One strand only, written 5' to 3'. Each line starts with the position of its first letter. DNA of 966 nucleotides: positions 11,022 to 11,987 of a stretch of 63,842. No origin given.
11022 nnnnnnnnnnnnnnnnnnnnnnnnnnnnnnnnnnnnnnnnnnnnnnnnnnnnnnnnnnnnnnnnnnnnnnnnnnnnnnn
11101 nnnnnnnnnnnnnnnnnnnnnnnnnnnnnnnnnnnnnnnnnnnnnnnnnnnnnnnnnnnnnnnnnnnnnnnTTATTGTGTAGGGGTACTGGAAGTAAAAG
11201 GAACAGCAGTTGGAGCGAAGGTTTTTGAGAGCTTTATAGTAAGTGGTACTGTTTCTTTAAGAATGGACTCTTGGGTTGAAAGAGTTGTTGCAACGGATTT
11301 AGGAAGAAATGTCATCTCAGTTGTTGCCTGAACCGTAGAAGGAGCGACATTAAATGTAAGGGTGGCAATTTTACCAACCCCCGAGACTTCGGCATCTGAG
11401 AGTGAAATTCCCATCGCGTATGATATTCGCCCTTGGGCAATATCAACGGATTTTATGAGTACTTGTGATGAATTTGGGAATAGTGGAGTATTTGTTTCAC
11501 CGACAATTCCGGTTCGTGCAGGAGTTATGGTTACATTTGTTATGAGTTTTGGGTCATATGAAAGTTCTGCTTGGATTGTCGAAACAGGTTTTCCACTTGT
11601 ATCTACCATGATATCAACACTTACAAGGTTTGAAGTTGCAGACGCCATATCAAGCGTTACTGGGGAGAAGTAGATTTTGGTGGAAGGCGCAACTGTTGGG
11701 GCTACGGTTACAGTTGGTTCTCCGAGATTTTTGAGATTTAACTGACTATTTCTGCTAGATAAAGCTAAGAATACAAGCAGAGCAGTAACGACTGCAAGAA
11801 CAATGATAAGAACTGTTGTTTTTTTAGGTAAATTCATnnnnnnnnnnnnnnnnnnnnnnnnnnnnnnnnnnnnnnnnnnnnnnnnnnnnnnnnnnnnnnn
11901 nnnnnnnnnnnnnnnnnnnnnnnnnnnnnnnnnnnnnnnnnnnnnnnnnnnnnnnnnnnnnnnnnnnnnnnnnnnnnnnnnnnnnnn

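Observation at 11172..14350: Three-tier cohesin-dockerin chain suggesting a cellulosome-like hierarchical assembly on a CPR-type cell surface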

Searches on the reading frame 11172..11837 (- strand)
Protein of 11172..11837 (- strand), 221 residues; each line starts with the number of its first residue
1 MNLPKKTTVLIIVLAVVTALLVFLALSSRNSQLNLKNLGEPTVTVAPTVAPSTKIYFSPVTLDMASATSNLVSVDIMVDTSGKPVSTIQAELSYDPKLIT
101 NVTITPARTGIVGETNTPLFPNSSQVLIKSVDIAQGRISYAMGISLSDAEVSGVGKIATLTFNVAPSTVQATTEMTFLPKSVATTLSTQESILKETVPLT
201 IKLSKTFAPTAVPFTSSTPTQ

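Call 3: search_protein_families(library=pfam, proteins=[window:11172-11837:-], max_evalue=10)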
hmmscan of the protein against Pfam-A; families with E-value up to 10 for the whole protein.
window:11172-11837:- (221 aa): 4 families
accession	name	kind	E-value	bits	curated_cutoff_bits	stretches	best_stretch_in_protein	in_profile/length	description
PF00963.24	Cohesin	-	4.2e-05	24.2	24.1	1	72-201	16-137/139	Cohesin domain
PF08522.16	BT_3987-like_N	-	0.005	18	25.9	1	54-148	4-98/120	BT_3987-like, N-terminal domain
PF09610.15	Myco_arth_vir_N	-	2.7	8.8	22.4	1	5-27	5-27/32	Mycoplasma virulence signal region (Myco_arth_vir_N)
PF22839.2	DUF7015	-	4.4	8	35.2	1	159-187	42-69/100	Domain of unknown function (DUF7015)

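Call 4: search_protein_families(library=ncbifam, proteins=[window:11172-11837:-], max_evalue=10)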
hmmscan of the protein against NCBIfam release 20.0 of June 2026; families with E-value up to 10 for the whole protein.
window:11172-11837:- (221 aa): 0 families

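Call 7: search_solved_structures(query=window:11172-11837:-, max_evalue=10, show_alignments=2)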
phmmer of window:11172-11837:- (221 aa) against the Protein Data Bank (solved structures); distinct sequences matched with E-value up to 10: 1.
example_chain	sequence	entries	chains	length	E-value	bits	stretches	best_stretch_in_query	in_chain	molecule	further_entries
4v4x_BK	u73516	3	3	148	0.81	13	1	35-110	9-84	50S ribosomal protein L9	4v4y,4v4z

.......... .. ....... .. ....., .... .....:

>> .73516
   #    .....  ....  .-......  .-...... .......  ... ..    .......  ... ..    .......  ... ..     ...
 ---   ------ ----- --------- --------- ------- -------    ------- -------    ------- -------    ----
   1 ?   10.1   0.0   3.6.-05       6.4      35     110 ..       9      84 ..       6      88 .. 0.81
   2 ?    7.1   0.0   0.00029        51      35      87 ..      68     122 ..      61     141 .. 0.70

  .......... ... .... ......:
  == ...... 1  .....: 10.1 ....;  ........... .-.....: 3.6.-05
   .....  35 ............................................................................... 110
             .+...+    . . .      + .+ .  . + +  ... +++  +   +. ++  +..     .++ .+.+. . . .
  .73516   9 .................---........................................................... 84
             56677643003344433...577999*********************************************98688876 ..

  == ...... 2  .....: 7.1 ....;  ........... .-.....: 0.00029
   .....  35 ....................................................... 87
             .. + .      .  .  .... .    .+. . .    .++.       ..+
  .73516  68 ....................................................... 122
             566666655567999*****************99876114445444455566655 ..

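Call 34: find_homologous_proteins(query=window:11172-11837:-, max_evalue=0.001)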
Query window:11172-11837:- (221 aa): 56 proteins with E <= 0.001 among 818 candidates.
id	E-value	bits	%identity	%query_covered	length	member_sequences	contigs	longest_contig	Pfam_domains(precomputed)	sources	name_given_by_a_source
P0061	2.6e-125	434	100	100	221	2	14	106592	-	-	-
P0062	1.2e-41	161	48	91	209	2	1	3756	-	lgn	-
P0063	5.9e-37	146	45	91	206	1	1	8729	PF00963.25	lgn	-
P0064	9.2e-37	145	48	92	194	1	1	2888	PF00963.25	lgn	-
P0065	1.9e-36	144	44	90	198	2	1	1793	PF00963.25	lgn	-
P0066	5.9e-36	142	44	96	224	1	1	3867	PF00963.25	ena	-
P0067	2.7e-35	140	44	93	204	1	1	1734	PF00963.25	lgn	-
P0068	2.8e-35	140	45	92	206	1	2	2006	PF00963.25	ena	-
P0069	1.2e-34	138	43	95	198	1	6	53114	PF00963.25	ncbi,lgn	-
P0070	1.6e-34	138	44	94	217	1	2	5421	-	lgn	-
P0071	1.9e-34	137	45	83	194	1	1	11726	PF00963.25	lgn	-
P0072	3.0e-34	137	42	97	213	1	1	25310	-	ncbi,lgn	-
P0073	3.7e-34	136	44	95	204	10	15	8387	PF00963.25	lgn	-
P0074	4.5e-34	136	41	95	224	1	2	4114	-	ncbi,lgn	-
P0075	2.8e-33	134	44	92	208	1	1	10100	-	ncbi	-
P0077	5.7e-33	133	40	98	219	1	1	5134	PF00963.25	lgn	-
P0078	8.3e-33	132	42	95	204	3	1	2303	PF00963.25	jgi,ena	-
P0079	8.3e-33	132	44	91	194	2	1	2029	PF00963.25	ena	-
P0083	3.3e-32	130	41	99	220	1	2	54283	PF00963.25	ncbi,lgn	-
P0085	5.7e-32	129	45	94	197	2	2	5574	PF00963.25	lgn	-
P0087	1.2e-31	128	42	95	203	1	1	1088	PF00963.25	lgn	-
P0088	3.6e-30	123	41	91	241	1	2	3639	PF00963.25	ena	-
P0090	4.9e-30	123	41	90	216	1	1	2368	PF00963.25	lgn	-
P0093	2.7e-29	121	41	92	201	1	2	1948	PF00963.25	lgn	-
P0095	6.4e-22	97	45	67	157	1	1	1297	PF00963.25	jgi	jgi:hypothetical protein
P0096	6.5e-21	93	39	74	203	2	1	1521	PF00963.25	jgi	-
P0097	3.2e-20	91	32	93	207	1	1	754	PF00963.25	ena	-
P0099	1.4e-19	89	39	68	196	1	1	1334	PF00963.25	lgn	-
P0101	9.6e-19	86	37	80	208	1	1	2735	PF00963.25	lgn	-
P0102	3.7e-18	84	36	90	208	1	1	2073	PF00963.25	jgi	jgi:hypothetical protein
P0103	5.9e-17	80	35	96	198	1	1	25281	PF00963.25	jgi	-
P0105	9.4e-15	73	34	93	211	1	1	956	PF00963.25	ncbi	-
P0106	5.3e-14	71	34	97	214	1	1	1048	PF00963.25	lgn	-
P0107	5.9e-14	71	35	80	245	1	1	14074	PF00963.25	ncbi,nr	ncbi:MAG TPA: cohesin domain-containing protein [Candidatus Sulfotelmatobacter sp.]|nr:cohesin domai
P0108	8.4e-14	70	33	86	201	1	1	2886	PF00963.25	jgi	jgi:hypothetical protein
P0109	2.1e-13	69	35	64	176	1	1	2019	PF00963.25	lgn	-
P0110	4.2e-13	68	32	95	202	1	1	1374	PF00963.25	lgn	-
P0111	6.6e-13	67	33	95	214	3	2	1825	PF00963.25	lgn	-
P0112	2.6e-11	62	35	90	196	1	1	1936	PF00963.25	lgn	-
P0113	5.8e-10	58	31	86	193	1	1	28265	PF00963.25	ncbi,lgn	-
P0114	1.8e-8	53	30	80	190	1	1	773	PF00963.25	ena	-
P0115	2.9e-7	49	36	66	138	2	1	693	PF00963.25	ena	-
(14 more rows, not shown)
